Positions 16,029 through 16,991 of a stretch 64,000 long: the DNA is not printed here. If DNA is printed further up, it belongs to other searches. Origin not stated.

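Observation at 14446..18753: Tightly coupled operon PTPS - GTP cyclohydrolase I - SDR - FAD-linked oxidase - (seleno)redoxin, divergent from a stand-alone GTP cyclohydrolase II: candidate pterin-type cofactor or redox pathway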

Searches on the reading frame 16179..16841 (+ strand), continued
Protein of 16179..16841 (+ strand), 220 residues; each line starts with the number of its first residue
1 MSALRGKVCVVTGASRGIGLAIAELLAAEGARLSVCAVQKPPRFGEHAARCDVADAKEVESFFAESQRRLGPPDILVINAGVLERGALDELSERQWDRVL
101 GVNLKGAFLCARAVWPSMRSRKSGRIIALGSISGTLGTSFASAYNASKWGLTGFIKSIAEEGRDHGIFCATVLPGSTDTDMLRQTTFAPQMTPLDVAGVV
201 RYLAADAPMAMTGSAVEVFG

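Call 22: search_solved_structures(query=window:16179-16841:+, max_evalue=1e-20)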
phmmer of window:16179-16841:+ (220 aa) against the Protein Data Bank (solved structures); distinct sequences matched with E-value up to 1e-20: 137 (the best 60 are shown).
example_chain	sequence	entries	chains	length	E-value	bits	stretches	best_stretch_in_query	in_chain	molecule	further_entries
2et6_A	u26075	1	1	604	1.1e-39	139.4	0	3-217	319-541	(3R)-hydroxyacyl-CoA dehydrogenase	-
4jro_A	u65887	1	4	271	6.5e-35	123.8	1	3-219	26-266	FabG protein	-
2hq1_A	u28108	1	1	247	1.4e-34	122.6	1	4-219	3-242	Glucose/ribitol dehydrogenase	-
4m8s_A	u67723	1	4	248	1.2e-33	119.6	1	4-218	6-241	Putative 3-oxoacyl-[acyl-carrier protein] reductase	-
1uzl_A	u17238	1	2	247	2.5e-33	118.6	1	9-219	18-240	3-OXOACYL-[ACYL-CARRIER PROTEIN] REDUCTASE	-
6t6n_A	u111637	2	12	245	3.1e-33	118.3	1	3-184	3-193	3-oxoacyl-[acyl-carrier protein] reductase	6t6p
7tzp_A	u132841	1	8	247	4.8e-33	117.7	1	4-184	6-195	3-oxoacyl-ACP reductase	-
3woh_A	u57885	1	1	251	5.1e-33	117.6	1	3-218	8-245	SiaM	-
2nm0_A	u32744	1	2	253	6.1e-33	117.3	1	8-219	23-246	Probable 3-oxacyl-(Acyl-carrier-protein) reductase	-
6t77_A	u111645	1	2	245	1.1e-32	116.5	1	4-218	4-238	3-oxoacyl-ACP reductase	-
5ovj_A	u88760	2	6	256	1.3e-32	116.3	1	7-199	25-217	3-oxoacyl-[acyl-carrier-protein] reductase FabG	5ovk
5ovl_A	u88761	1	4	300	1.9e-32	115.7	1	7-199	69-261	3-oxoacyl-[acyl-carrier-protein] reductase FabG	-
1i01_A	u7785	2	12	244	8.2e-32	113.7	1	5-186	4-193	BETA-KETOACYL [ACP] REDUCTASE | 3-oxoacyl-[acyl-carrier protein] reductase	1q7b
7emg_A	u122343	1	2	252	8.5e-32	113.6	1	4-188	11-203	3-oxoacyl-[acyl-carrier-protein] reductase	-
1uzm_A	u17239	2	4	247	1.1e-31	113.3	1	9-219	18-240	3-OXOACYL-[ACYL-CARRIER PROTEIN] REDUCTASE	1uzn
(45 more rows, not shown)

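Call 35: find_encoding_contigs(protein=P0006, flank=10000, max_places=1)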
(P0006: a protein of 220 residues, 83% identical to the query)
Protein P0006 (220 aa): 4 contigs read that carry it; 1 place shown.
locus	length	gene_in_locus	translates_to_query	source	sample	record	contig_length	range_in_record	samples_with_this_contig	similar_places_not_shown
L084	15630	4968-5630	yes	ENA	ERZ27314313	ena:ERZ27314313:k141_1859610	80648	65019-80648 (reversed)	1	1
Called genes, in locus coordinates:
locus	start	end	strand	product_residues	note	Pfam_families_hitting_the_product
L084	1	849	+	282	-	?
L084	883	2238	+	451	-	-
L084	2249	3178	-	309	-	PF00753:Lactamase_B, PF12706:Lactamase_B_2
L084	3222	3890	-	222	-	PF00925:GTP_cyclohydro2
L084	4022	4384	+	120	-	PF01242:PTPS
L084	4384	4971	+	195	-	PF01227:GTP_cyclohydroI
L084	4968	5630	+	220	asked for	PF00106:adh_short, PF13561:adh_short_C2, PF08659:KR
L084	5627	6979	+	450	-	PF01565:FAD_binding_4, PF02913:FAD-oxidase_C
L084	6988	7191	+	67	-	-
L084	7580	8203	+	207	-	PF07638:Sigma70_ECF (weak), PF04542:Sigma70_r2, PF08281:Sigma70_r4_2, PF04545:Sigma70_r4 (weak)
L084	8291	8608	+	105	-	PF13490:zf-HC2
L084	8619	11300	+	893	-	PF08206:OB_RNB, PF17876:CSD2, PF00773:RNB, PF00575:S1 (weak)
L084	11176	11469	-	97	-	-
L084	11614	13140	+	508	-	PF02446:Glyco_hydro_77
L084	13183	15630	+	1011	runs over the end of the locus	PF00128:Alpha-amylase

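Call 36: find_encoding_contigs(protein=P0003, flank=10000, max_places=2)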
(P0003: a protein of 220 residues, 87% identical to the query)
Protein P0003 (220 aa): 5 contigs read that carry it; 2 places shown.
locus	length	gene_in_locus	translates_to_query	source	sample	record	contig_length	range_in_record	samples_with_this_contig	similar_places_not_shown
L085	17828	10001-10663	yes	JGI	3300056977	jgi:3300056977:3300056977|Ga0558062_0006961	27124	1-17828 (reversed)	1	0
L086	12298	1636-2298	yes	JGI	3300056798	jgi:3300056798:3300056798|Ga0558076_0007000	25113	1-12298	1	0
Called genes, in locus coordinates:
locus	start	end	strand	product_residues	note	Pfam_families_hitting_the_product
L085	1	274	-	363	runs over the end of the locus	PF00487:FA_desaturase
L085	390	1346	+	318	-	PF16881:LIAS_N, PF04055:Radical_SAM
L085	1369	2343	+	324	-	PF02779:Transket_pyr, PF02780:Transketolase_C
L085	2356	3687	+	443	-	PF00364:Biotin_lipoyl, PF02817:E3_binding, PF00198:2-oxoacid_dh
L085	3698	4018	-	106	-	PF06127:Mpo1-like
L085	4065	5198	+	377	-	PF00676:E1_dh, PF00456:Transketolase_N (weak), PF02775:TPP_enzyme_C (weak), PF13292:DXP_synthase_N (weak)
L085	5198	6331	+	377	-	PF21948:LplA-B_cat, PF00293:NUDIX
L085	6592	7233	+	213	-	PF01797:Y1_Tnp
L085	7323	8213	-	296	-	PF00753:Lactamase_B, PF23023:Anti-Pycsar_Apyc1 (weak), PF12706:Lactamase_B_2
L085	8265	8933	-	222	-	PF00925:GTP_cyclohydro2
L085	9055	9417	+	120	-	PF01242:PTPS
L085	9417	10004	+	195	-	PF01227:GTP_cyclohydroI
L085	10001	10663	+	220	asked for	PF00106:adh_short, PF08659:KR, PF13561:adh_short_C2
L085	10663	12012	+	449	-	PF01565:FAD_binding_4, PF02913:FAD-oxidase_C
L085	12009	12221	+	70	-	-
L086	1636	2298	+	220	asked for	PF00106:adh_short, PF08659:KR, PF13561:adh_short_C2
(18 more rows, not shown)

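Call 37: find_encoding_contigs(protein=P0001, flank=10000, max_places=2)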
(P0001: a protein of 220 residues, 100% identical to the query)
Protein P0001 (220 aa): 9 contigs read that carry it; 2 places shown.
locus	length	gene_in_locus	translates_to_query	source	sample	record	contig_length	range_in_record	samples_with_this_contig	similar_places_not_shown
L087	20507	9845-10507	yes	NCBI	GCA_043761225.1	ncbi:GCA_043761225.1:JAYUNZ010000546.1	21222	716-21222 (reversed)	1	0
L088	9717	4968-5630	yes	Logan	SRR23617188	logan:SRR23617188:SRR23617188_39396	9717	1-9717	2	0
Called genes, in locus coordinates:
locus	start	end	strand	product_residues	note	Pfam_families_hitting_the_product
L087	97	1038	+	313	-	PF16881:LIAS_N, PF04055:Radical_SAM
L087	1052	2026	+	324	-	PF02779:Transket_pyr, PF02780:Transketolase_C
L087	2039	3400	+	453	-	PF00364:Biotin_lipoyl, PF02817:E3_binding, PF00198:2-oxoacid_dh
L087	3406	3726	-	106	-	PF06127:Mpo1-like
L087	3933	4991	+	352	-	PF00676:E1_dh, PF00456:Transketolase_N (weak), PF02775:TPP_enzyme_C (weak), PF13292:DXP_synthase_N (weak)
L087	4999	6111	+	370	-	PF21948:LplA-B_cat, PF00293:NUDIX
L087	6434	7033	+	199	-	PF01797:Y1_Tnp (weak)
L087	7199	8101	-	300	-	PF00753:Lactamase_B, PF12706:Lactamase_B_2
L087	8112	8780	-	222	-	PF00925:GTP_cyclohydro2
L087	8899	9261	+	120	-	PF01242:PTPS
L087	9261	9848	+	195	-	PF01227:GTP_cyclohydroI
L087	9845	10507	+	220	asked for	PF00106:adh_short, PF13561:adh_short_C2, PF08659:KR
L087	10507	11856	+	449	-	PF01565:FAD_binding_4, PF02913:FAD-oxidase_C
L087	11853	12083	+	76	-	-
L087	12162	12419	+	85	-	PF00578:AhpC-TSA, PF08534:Redoxin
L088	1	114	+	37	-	?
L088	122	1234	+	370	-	PF21948:LplA-B_cat, PF00293:NUDIX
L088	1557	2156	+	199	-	PF01797:Y1_Tnp (weak)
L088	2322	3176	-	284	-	PF00753:Lactamase_B, PF12706:Lactamase_B_2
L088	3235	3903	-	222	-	PF00925:GTP_cyclohydro2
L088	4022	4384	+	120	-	PF01242:PTPS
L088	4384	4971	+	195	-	PF01227:GTP_cyclohydroI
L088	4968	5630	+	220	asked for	PF00106:adh_short, PF13561:adh_short_C2, PF08659:KR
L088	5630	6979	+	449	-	PF01565:FAD_binding_4, PF02913:FAD-oxidase_C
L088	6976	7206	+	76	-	-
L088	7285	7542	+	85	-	PF00578:AhpC-TSA, PF08534:Redoxin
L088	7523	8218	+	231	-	PF07638:Sigma70_ECF (weak), PF04542:Sigma70_r2, PF04545:Sigma70_r4 (weak), PF08281:Sigma70_r4_2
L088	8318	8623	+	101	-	PF13490:zf-HC2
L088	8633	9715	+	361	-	?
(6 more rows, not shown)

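Call 45: find_homologous_proteins(query=L010:694-1374:+, max_evalue=1e-30)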
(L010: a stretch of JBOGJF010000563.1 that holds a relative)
Query L010:694-1374:+ (227 aa): 5946 proteins with E <= 1e-30 among 8000 candidates; the best 120 are listed.
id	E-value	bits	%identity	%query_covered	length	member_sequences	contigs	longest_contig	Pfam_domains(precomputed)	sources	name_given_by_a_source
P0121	4.1e-131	453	93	100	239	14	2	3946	PF08659.17,PF13561.13,PF00106.32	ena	-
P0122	5.3e-124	430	87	100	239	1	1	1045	PF08659.17,PF13561.13,PF00106.32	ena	-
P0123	1.7e-122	425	87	100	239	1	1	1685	PF08659.17,PF13561.13,PF00106.32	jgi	-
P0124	4.3e-122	423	86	100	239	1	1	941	PF08659.17,PF13561.13,PF00106.32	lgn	-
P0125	1.6e-121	422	86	100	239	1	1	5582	PF08659.17,PF13561.13,PF00106.32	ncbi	-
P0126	3.6e-121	420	85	100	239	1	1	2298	PF08659.17,PF13561.13,PF00106.32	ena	-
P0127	4.8e-119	414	84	100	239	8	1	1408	PF08659.17,PF13561.13,PF00106.32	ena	-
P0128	4.0e-118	411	85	100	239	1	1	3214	PF08659.17,PF13561.13,PF00106.32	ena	-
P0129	1.0e-112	393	81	100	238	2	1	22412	PF08659.17,PF13561.13,PF00106.32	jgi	-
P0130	2.7e-111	388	90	89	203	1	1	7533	PF08659.17,PF13561.13,PF00106.32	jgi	jgi:3-oxoacyl-[acyl-carrier protein] reductase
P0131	2.0e-108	379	76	100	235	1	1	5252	PF08659.17,PF13561.13,PF00106.32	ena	-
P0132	6.2e-107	374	77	100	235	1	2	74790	PF08659.17,PF13561.13,PF00106.32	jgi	-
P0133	5.6e-104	364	74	100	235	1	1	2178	PF08659.17,PF13561.13,PF00106.32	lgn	-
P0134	2.6e-99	349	72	100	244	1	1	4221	PF08659.17,PF13561.13,PF00106.32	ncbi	ncbi:MAG: SDR family NAD(P)-dependent oxidoreductase [Acidobacteriota bacterium]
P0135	1.1e-97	344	73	100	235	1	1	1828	PF08659.17,PF13561.13,PF00106.32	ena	-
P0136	3.4e-97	342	71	100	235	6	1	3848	PF08659.17,PF13561.13,PF00106.32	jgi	jgi:NAD(P)-dependent dehydrogenase (short-subunit alcohol dehydrogenase family)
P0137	4.8e-95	335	67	100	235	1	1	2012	PF08659.17,PF13561.13,PF00106.32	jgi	jgi:NAD(P)-dependent dehydrogenase (short-subunit alcohol dehydrogenase family)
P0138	5.6e-94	332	70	100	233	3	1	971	PF08659.17,PF13561.13,PF00106.32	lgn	-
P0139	6.5e-94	331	70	100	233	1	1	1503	PF08659.17,PF13561.13,PF00106.32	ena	-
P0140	1.1e-92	327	67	100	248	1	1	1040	PF08659.17,PF13561.13,PF00106.32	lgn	-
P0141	1.2e-92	327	67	100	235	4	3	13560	PF08659.17,PF13561.13,PF00106.32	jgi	jgi:NAD(P)-dependent dehydrogenase (short-subunit alcohol dehydrogenase family)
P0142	1.2e-92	327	69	100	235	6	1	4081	PF08659.17,PF13561.13,PF00106.32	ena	-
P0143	5.9e-92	325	67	100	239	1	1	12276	PF08659.17,PF13561.13,PF00106.32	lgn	-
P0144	1.5e-91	324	68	100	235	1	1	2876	PF08659.17,PF13561.13,PF00106.32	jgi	jgi:NAD(P)-dependent dehydrogenase (short-subunit alcohol dehydrogenase family)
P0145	1.6e-91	324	67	100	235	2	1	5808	PF08659.17,PF13561.13,PF00106.32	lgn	-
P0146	2.1e-91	323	68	100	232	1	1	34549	PF08659.17,PF13561.13,PF00106.32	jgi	jgi:3-oxoacyl-[acyl-carrier protein] reductase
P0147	2.3e-91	323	68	100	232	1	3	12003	PF08659.17,PF13561.13,PF00106.32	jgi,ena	-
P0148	3.0e-91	323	68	100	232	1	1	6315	PF08659.17,PF13561.13,PF00106.32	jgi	jgi:NAD(P)-dependent dehydrogenase (short-subunit alcohol dehydrogenase family)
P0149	1.4e-90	321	66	100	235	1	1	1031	PF08659.17,PF13561.13,PF00106.32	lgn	-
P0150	1.7e-90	320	67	100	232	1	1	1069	PF08659.17,PF13561.13,PF00106.32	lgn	-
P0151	2.7e-90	320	66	100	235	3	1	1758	PF08659.17,PF13561.13,PF00106.32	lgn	-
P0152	5.2e-90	319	66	100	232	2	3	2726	PF08659.17,PF13561.13,PF00106.32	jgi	jgi:3-oxoacyl-[acyl-carrier protein] reductase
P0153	6.4e-90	318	66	100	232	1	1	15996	PF08659.17,PF13561.13,PF00106.32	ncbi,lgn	-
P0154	9.3e-90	318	67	100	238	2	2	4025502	PF08659.17,PF13561.13,PF00106.32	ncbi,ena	-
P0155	1.4e-89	317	67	100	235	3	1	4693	PF08659.17,PF13561.13,PF00106.32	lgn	-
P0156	1.4e-88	314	65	100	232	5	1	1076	PF08659.17,PF13561.13,PF00106.32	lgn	-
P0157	1.5e-88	314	67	100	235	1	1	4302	PF08659.17,PF13561.13,PF00106.32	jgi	jgi:3-oxoacyl-[acyl-carrier protein] reductase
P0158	1.5e-88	314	64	100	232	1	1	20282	PF08659.17,PF13561.13,PF00106.32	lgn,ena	-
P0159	1.5e-88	314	64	100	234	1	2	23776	PF08659.17,PF13561.13,PF00106.32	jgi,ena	-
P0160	1.8e-88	314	67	100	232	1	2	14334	PF08659.17,PF13561.13,PF00106.32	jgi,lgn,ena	-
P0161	2.1e-88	313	67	100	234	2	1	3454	PF08659.17,PF13561.13,PF00106.32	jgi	-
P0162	5.2e-88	312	66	100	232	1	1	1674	PF08659.17,PF13561.13,PF00106.32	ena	-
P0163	7.3e-88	312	67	100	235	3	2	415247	PF08659.17,PF13561.13,PF00106.32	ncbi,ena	-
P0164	1.6e-87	311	64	100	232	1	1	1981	PF08659.17,PF13561.13,PF00106.32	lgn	-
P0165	2.0e-87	310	66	100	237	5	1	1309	PF08659.17,PF13561.13,PF13460.13,PF00106.32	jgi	jgi:3-oxoacyl-[acyl-carrier protein] reductase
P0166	6.7e-87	309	66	100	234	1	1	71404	PF08659.17,PF13561.13,PF00106.32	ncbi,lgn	-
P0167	8.2e-87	308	65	100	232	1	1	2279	PF08659.17,PF13561.13,PF00106.32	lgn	-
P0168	9.5e-87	308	66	100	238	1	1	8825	PF08659.17,PF13561.13,PF00106.32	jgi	jgi:3-oxoacyl-[acyl-carrier protein] reductase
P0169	1.5e-86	307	65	100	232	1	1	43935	PF08659.17,PF13561.13,PF00106.32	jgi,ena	-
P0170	1.6e-86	307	67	100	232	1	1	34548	PF08659.17,PF13561.13,PF00106.32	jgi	jgi:NAD(P)-dependent dehydrogenase (short-subunit alcohol dehydrogenase family)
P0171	1.6e-86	307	65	100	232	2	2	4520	PF08659.17,PF13561.13,PF00106.32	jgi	jgi:NAD(P)-dependent dehydrogenase (short-subunit alcohol dehydrogenase family)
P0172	1.7e-86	307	67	100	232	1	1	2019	PF08659.17,PF13561.13,PF00106.32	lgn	-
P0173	1.7e-86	307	65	100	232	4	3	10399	PF08659.17,PF13561.13,PF00106.32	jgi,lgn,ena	jgi:3-oxoacyl-[acyl-carrier protein] reductase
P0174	2.2e-86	307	65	100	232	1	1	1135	PF08659.17,PF13561.13,PF00106.32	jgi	jgi:3-oxoacyl-[acyl-carrier protein] reductase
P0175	3.4e-86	306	65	100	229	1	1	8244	PF08659.17,PF13561.13,PF00106.32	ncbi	-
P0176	6.5e-86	305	66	100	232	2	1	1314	PF08659.17,PF13561.13,PF00106.32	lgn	-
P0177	7.1e-86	305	64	100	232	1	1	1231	PF08659.17,PF13561.13,PF00106.32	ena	-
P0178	7.7e-86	305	69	93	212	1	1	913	PF08659.17,PF13561.13,PF00106.32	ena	-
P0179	1.6e-85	304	65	100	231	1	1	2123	PF08659.17,PF13561.13,PF00106.32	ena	-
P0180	2.6e-85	303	64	100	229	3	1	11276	PF08659.17,PF13561.13,PF00106.32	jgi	jgi:3-oxoacyl-[acyl-carrier protein] reductase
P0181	2.8e-85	303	67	100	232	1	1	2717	PF08659.17,PF13561.13,PF00106.32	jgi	jgi:3-oxoacyl-[acyl-carrier protein] reductase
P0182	2.9e-85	303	65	100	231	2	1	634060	PF08659.17,PF13561.13,PF00106.32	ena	-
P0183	3.3e-85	303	65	99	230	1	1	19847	PF08659.17,PF13561.13,PF00106.32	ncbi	-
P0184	3.7e-85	303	65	100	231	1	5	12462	PF08659.17,PF13561.13,PF00106.32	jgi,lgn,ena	-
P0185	4.2e-85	303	65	100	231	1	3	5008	PF08659.17,PF13561.13,PF00106.32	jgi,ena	-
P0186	5.4e-85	302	66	100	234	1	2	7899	PF08659.17,PF13561.13,PF00106.32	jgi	jgi:3-oxoacyl-[acyl-carrier protein] reductase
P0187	6.2e-85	302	65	99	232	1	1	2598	PF08659.17,PF13561.13,PF13460.13,PF00106.32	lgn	-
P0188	8.2e-85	302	65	100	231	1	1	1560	PF08659.17,PF13561.13,PF00106.32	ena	-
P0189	8.6e-85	302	64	100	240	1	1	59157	PF08659.17,PF13561.13,PF00106.32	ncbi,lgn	-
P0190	1.5e-84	301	66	100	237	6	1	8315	PF08659.17,PF13561.13,PF00106.32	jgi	jgi:NAD(P)-dependent dehydrogenase (short-subunit alcohol dehydrogenase family)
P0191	1.7e-84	301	65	100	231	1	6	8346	PF08659.17,PF13561.13,PF00106.32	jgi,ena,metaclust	metaclust:\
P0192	1.9e-84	300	65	100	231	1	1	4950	PF08659.17,PF13561.13,PF00106.32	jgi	-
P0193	1.9e-84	300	64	100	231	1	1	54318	PF08659.17,PF13561.13,PF00106.32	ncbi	-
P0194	3.2e-84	300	65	100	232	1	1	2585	PF08659.17,PF13561.13,PF00106.32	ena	-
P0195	7.1e-84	299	67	93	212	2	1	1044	PF08659.17,PF13561.13,PF00106.32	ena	-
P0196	9.2e-84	298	63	100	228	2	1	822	PF08659.17,PF13561.13,PF00106.32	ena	-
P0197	1.1e-83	298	63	100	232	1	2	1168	PF08659.17,PF13561.13,PF00106.32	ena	-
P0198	1.5e-83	298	63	100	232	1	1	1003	PF08659.17,PF13561.13,PF00106.32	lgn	-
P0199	1.7e-83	297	64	100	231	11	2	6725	PF08659.17,PF13561.13,PF00106.32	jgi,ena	-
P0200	1.9e-83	297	63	100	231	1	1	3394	PF08659.17,PF13561.13,PF00106.32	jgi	-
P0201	3.3e-83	296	64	100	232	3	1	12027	PF08659.17,PF13561.13,PF00106.32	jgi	jgi:NAD(P)-dependent dehydrogenase (short-subunit alcohol dehydrogenase family)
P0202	1.3e-82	295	64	100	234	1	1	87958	PF08659.17,PF13561.13,PF00106.32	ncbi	-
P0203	1.7e-82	294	63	100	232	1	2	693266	PF08659.17,PF13561.13,PF00106.32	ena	-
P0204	1.9e-82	294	63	100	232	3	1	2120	PF08659.17,PF13561.13,PF00106.32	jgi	-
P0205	2.7e-82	293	63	100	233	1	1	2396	PF08659.17,PF13561.13,PF13460.13,PF00106.32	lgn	-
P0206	3.8e-82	293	63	100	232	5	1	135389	PF08659.17,PF13561.13,PF00106.32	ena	-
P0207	5.2e-82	293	64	100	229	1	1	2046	PF08659.17,PF13561.13,PF13460.13,PF00106.32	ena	-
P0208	8.1e-82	292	65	100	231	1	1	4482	PF08659.17,PF13561.13,PF00106.32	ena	-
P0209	9.9e-82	292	64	100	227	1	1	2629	PF08659.17,PF13561.13,PF00106.32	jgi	jgi:3-oxoacyl-[acyl-carrier protein] reductase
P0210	1.8e-81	291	63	100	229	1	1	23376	PF08659.17,PF13561.13,PF13460.13,PF00106.32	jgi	jgi:3-oxoacyl-[acyl-carrier protein] reductase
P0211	2.0e-81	291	63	100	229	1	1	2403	PF08659.17,PF13561.13,PF00106.32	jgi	jgi:3-oxoacyl-[acyl-carrier protein] reductase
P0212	2.1e-81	291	65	100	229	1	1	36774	PF08659.17,PF13561.13,PF00106.32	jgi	jgi:3-oxoacyl-[acyl-carrier protein] reductase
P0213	2.1e-81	291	64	100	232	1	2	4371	PF08659.17,PF13561.13,PF00106.32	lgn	-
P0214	4.2e-81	290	63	100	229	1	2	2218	PF08659.17,PF13561.13,PF00106.32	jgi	jgi:3-oxoacyl-[acyl-carrier protein] reductase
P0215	5.0e-81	289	63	100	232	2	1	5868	PF08659.17,PF13561.13,PF00106.32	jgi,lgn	-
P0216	5.5e-81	289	66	89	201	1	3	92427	PF08659.17,PF13561.13,PF00106.32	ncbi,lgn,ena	-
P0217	7.5e-81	289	62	100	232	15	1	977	PF08659.17,PF13561.13,PF00106.32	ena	-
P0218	2.7e-80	287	63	100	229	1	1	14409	PF08659.17,PF13561.13,PF13460.13,PF00106.32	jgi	jgi:3-oxoacyl-[acyl-carrier protein] reductase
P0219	3.5e-80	287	62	100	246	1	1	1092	PF08659.17,PF13561.13,PF00106.32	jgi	-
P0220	6.2e-80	286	62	100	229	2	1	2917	PF08659.17,PF13561.13,PF00106.32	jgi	jgi:3-oxoacyl-[acyl-carrier protein] reductase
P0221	6.9e-80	286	62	100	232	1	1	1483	PF08659.17,PF13561.13,PF00106.32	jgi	jgi:3-oxoacyl-[acyl-carrier protein] reductase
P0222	8.6e-80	285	64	100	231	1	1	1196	PF08659.17,PF13561.13,PF00106.32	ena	-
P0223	2.8e-79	284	89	65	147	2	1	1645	PF13561.13,PF00106.32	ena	-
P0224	7.9e-79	282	63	100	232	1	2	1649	PF08659.17,PF13561.13,PF00106.32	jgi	-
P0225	3.3e-78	280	63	98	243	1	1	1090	PF08659.17,PF13561.13,PF00106.32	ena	-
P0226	2.9e-77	277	65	88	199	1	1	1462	PF08659.17,PF13561.13,PF00106.32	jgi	jgi:3-oxoacyl-[acyl-carrier protein] reductase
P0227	4.2e-77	277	62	100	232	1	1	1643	PF08659.17,PF13561.13,PF00106.32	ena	-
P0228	4.5e-77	276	62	100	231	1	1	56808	PF08659.17,PF13561.13,PF13460.13,PF00106.32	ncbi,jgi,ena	-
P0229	8.3e-77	276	62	99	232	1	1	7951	PF08659.17,PF13561.13,PF13460.13,PF00106.32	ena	-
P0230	4.3e-76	273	71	78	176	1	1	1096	PF08659.17,PF13561.13,PF08643.17,PF00106.32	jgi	jgi:3-oxoacyl-[acyl-carrier protein] reductase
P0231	1.7e-75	271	62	100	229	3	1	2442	PF08659.17,PF13561.13,PF00106.32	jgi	jgi:NAD(P)-dependent dehydrogenase (short-subunit alcohol dehydrogenase family)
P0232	1.9e-75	271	62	93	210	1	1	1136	PF08659.17,PF13561.13,PF00106.32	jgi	jgi:3-oxoacyl-[acyl-carrier protein] reductase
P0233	2.6e-75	271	56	100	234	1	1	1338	PF08659.17,PF13561.13,PF00106.32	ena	-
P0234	2.8e-75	271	56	100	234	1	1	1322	PF08659.17,PF13561.13,PF00106.32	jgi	jgi:NAD(P)-dependent dehydrogenase (short-subunit alcohol dehydrogenase family)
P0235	7.7e-75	269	65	86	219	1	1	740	PF08659.17,PF13561.13,PF00106.32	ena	-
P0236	1.3e-74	268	64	89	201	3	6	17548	PF08659.17,PF13561.13,PF00106.32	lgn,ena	-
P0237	9.8e-74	266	56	100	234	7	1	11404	PF08659.17,PF13561.13,PF00106.32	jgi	jgi:NAD(P)-dependent dehydrogenase (short-subunit alcohol dehydrogenase family)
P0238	8.6e-73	262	64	88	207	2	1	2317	PF08659.17,PF13561.13,PF00106.32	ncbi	ncbi:MAG TPA: SDR family oxidoreductase, partial [Vicinamibacteria bacterium]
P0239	2.6e-72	261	62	88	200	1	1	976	PF08659.17,PF13561.13,PF00106.32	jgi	jgi:3-oxoacyl-[acyl-carrier protein] reductase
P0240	5.4e-72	260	55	100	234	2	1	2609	PF08659.17,PF13561.13,PF00106.32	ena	-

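Call 46: find_encoding_contigs(protein=P0154, flank=8000, max_places=1)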
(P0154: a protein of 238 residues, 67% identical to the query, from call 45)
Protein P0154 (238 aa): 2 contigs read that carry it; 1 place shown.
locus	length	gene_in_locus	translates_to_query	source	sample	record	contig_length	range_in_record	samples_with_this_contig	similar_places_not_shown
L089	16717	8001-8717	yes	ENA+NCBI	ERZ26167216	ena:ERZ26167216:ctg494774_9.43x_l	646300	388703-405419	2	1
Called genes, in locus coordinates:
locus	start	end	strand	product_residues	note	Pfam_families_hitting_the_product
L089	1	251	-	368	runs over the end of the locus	PF12704:MacB_PCD, PF02687:FtsX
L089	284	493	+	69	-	-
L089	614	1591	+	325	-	PF08240:ADH_N, PF00107:ADH_zinc_N, PF13602:ADH_zinc_N_2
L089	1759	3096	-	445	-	PF12837:Fer4_6 (faint), PF12838:Fer4_7, PF13183:Fer4_8, PF13237:Fer4_10 (faint), PF13484:Fer4_16 (weak), PF13534:Fer4_17, PF02754:CCG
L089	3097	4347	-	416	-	PF01565:FAD_binding_4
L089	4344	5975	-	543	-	PF01565:FAD_binding_4, PF02913:FAD-oxidase_C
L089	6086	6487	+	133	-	PF01521:Fe-S_biosyn (weak)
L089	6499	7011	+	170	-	PF01894:YjbQ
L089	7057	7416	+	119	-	PF01242:PTPS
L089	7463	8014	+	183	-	PF01227:GTP_cyclohydroI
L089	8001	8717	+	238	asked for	PF00106:adh_short, PF08659:KR, PF13561:adh_short_C2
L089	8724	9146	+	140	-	PF07291:MauE (faint), PF07681:DoxX (weak)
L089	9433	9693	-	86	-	-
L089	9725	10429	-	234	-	PF00688:TGFb_propeptide (weak), PF24517:CBM96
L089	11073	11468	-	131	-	PF01243:PNPOx_N, PF12900:Pyridox_ox_2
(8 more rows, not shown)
